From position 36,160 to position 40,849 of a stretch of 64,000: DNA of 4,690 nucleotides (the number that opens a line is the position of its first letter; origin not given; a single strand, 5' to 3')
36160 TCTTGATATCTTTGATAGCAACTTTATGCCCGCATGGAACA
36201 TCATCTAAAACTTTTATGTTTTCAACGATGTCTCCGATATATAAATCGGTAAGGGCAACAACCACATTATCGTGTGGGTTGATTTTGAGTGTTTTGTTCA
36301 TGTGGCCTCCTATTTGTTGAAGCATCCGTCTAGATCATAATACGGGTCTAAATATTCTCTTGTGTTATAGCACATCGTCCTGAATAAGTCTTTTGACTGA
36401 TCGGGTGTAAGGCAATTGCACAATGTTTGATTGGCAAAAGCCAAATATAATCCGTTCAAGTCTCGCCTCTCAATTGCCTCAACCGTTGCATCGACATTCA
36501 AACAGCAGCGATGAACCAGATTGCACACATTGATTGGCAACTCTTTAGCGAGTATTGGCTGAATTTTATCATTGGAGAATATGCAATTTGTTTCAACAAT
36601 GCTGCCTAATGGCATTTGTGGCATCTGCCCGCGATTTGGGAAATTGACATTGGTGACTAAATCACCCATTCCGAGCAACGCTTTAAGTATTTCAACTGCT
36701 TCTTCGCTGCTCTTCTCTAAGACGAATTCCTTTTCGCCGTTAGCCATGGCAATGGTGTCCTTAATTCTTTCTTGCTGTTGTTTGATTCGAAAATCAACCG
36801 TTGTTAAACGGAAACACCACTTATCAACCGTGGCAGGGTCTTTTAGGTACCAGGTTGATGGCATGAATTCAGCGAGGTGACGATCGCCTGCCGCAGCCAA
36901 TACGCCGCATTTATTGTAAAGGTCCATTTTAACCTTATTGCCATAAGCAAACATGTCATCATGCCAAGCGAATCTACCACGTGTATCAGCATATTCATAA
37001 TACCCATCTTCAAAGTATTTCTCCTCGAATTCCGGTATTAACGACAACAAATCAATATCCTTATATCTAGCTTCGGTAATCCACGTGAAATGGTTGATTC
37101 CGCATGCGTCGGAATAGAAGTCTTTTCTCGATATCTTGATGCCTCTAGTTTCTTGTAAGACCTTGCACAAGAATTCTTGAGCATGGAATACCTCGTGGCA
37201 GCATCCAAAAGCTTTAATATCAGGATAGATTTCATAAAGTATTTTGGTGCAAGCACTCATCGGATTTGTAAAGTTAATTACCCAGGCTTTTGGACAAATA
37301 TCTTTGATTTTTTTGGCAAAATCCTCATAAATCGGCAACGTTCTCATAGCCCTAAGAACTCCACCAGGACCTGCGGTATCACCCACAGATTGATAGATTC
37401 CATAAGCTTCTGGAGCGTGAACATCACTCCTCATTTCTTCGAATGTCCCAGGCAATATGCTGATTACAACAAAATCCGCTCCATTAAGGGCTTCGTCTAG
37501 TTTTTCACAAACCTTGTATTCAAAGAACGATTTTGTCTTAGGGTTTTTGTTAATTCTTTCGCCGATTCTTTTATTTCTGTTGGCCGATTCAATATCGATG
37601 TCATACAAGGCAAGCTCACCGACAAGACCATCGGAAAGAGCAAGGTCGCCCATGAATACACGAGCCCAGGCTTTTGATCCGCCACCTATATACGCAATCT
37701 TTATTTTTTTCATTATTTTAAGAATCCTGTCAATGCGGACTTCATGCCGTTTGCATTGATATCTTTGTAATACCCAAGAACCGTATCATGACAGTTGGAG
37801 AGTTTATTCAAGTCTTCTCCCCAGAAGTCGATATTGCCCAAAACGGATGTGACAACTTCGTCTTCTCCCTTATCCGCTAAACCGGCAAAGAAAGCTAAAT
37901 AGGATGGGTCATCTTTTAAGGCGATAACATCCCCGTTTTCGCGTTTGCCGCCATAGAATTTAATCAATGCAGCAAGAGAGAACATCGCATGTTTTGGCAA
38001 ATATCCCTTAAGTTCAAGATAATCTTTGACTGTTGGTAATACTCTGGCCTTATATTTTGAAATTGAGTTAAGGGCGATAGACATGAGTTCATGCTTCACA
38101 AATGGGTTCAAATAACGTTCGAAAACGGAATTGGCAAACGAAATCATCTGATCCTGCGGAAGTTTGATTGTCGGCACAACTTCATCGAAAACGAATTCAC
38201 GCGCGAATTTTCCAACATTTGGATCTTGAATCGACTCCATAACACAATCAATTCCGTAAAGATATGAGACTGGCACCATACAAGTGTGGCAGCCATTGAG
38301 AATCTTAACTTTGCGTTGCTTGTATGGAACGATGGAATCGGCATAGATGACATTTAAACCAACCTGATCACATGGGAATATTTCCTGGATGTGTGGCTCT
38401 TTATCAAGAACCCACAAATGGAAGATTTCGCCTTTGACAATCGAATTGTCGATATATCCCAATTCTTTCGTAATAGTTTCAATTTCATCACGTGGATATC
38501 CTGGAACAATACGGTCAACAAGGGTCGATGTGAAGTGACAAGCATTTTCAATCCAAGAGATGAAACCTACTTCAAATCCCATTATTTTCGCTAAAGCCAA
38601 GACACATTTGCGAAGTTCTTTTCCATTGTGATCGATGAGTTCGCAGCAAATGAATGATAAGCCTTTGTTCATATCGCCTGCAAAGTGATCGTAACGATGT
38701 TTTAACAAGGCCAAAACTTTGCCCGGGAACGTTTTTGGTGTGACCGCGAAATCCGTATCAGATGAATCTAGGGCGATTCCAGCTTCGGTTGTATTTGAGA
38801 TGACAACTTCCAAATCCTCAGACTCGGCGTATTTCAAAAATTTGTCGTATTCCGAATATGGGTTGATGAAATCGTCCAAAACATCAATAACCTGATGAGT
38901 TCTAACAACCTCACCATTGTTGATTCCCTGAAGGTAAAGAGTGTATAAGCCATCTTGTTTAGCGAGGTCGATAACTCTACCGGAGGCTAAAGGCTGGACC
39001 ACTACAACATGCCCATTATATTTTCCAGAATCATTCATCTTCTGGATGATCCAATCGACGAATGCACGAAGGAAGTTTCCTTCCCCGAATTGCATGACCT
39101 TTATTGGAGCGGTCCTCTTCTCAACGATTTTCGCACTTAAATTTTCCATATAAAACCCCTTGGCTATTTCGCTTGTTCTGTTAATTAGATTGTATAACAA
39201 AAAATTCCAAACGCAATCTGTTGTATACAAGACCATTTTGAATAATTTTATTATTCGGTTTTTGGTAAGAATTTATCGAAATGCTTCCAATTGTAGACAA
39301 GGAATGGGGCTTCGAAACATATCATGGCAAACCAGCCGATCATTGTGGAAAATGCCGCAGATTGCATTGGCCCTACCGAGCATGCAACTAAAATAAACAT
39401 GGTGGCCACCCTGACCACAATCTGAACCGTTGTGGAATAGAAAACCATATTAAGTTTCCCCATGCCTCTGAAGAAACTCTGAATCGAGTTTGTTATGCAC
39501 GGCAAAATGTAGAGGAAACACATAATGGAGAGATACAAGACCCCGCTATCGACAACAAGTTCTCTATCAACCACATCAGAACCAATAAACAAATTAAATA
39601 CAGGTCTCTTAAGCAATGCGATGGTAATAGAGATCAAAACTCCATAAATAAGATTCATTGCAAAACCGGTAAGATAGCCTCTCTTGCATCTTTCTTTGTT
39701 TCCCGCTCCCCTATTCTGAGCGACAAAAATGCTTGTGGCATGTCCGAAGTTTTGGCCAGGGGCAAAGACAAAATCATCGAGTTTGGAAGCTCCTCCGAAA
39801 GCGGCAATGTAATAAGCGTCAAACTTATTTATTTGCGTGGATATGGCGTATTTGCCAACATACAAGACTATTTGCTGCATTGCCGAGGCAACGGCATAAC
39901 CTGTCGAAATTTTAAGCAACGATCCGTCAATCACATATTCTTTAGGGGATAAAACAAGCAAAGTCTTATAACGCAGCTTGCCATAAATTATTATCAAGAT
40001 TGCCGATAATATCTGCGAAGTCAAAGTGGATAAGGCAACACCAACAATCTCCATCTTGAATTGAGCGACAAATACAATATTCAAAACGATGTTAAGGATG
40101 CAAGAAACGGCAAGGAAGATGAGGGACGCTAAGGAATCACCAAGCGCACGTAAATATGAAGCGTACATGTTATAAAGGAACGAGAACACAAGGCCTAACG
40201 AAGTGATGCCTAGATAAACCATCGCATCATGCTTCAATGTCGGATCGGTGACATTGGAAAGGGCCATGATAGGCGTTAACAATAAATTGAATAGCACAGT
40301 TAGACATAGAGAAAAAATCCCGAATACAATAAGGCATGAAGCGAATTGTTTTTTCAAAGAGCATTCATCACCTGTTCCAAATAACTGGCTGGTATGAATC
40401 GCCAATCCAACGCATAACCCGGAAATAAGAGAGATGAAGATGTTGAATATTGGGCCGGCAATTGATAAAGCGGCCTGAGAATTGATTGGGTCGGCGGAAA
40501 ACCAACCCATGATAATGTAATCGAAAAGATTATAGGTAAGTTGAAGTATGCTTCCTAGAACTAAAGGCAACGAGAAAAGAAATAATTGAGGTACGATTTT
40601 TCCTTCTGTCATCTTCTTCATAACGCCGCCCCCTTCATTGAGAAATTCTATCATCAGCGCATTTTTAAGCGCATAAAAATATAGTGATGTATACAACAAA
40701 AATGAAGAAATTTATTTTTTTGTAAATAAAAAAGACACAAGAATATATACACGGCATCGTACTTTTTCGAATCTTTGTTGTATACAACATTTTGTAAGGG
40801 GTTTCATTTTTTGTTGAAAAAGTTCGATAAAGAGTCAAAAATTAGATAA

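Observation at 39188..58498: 16-bp palindromic operator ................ repeated in the promoter regions of the pectin locus: a putative regulon of the in-locus GntR/FadR-type regulator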

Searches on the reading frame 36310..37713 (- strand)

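Call 7: search_protein_families(library=ncbifam, proteins=[window:36310-37713:-])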
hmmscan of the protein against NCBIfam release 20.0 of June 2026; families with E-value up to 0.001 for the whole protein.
window:36310-37713:- (467 aa): 2 families
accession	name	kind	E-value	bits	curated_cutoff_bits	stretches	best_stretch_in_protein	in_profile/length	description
NF011657.0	PRK15076.1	subfamily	2.8e-73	247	486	1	3-458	2-429/432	alpha-galactosidase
NF041089.1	alpha_gluc_AglA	equivalog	1.7e-23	83.2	650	1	4-272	1-253/464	alpha-glucosidase AglA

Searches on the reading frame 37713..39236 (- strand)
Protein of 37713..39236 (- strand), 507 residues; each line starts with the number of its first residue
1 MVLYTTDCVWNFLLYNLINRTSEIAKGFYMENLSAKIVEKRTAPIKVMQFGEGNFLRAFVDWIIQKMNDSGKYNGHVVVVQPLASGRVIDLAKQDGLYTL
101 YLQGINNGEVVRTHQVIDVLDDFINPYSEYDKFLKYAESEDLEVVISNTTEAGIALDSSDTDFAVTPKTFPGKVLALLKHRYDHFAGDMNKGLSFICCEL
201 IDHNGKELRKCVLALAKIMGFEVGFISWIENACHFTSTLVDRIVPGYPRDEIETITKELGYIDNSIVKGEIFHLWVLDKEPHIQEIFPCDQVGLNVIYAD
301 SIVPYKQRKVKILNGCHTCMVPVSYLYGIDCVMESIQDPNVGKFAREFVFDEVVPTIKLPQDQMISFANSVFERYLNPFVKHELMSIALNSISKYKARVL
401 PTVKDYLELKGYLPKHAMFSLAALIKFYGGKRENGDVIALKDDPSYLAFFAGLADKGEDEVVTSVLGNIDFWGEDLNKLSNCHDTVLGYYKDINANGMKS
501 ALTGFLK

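Call 7: search_protein_families(library=ncbifam, proteins=[window:37713-39236:-])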
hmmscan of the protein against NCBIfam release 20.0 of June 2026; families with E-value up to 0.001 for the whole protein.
window:37713-39236:- (507 aa): 11 families
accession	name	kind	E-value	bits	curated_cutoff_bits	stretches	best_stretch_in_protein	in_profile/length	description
NF002969.0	PRK03643.1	subfamily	2.7e-174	580.4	359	1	30-504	1-480/482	tagaturonate reductase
NF043014.1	DArabDhDalD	equivalog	8.1e-39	133.5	600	1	48-435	2-391/452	D-arabinitol 4-dehydrogenase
NF011611.0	PRK15037.1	subfamily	1.7e-35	122.5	603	1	160-502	151-483/486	fructuronate reductase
NF002653.0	PRK02318.2-6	equivalog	3.5e-14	52.6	404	1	174-399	101-307/387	mannitol-1-phosphate 5-dehydrogenase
NF002652.0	PRK02318.2-5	equivalog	3.4e-11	42.8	356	1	191-429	112-333/377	mannitol-1-phosphate 5-dehydrogenase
NF002647.0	PRK02318.1-3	equivalog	3.3e-09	36.5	357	1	228-397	148-307/384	mannitol-1-phosphate 5-dehydrogenase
NF002649.0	PRK02318.2-1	equivalog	9.4e-08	31.3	422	1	189-428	112-335/386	mannitol-1-phosphate 5-dehydrogenase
NF002645.0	PRK02318.1-1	equivalog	1.6e-07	30.9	389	1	229-431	138-325/368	mannitol-1-phosphate 5-dehydrogenase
NF002646.0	PRK02318.1-2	equivalog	2.5e-07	30.1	368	1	185-395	107-301/382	mannitol-1-phosphate 5-dehydrogenase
NF002650.0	PRK02318.2-2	equivalog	2.2e-06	27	359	1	188-397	111-305/388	mannitol-1-phosphate 5-dehydrogenase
NF002648.0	PRK02318.1-4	equivalog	6e-05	22.5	719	1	188-398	110-304/382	mannitol-1-phosphate 5-dehydrogenase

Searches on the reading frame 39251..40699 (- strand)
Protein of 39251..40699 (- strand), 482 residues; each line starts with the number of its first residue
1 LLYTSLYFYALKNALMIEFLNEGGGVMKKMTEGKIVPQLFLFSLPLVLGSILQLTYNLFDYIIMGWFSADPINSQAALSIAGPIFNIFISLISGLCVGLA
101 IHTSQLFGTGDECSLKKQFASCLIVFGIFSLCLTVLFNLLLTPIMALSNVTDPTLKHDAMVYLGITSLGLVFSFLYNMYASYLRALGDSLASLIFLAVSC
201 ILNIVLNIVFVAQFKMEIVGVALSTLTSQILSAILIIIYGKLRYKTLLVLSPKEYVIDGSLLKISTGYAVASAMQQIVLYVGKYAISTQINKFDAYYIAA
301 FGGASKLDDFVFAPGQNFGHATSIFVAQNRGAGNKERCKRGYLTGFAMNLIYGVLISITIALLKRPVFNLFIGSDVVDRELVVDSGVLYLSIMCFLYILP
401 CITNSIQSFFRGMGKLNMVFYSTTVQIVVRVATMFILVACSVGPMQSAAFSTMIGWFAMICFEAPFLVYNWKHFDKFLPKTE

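Call 7: search_protein_families(library=ncbifam, proteins=[window:39251-40699:-])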
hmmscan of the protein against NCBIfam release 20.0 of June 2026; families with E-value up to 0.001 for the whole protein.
window:39251-40699:- (482 aa): 10 families
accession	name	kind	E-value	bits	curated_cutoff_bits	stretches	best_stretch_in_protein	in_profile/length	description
TIGR00797.1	matE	subfamily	3.4e-41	141.5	147.4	1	45-438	1-385/396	MATE family efflux transporter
NF041801.1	MATE_SolL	equivalog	7.9e-14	51.3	780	1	29-432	12-411/458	solanimycin export family MATE transporter SolL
NF052396.1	MATE_WgkD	equivalog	1.1e-13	50.9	510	1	42-438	8-394/428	tryglysin-associated MATE efflux transporter WgkD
NF000131.1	MATE_multi_MepA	equivalog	2.8e-11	43.3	850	1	38-241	17-217/451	multidrug efflux MATE transporter MepA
TIGR02900.1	spore_V_B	equivalog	1.2e-10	40.8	372.3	1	80-153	40-113/488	stage V sporulation protein B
NF007130.1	PRK09575.1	equivalog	4.2e-09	36.2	445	1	35-242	4-208/435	MATE family efflux transporter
NF045539.1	MATE_efflux1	equivalog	9e-07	28.4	350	1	111-445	70-391/411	MATE family Na+-driven efflux transporter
NF007690.0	PRK10367.1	equivalog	1.2e-06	27.7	409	1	39-235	11-204/441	MATE family efflux transporter DinF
NF000217.1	MATE_multi_FepA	equivalog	1.9e-06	27.2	900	1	40-238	18-213/443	multidrug efflux MATE transporter FepA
NF045578.1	export_MbnM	equivalog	0.00073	18.6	285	1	119-314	79-269/410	methanobactin export MATE transporter MbnM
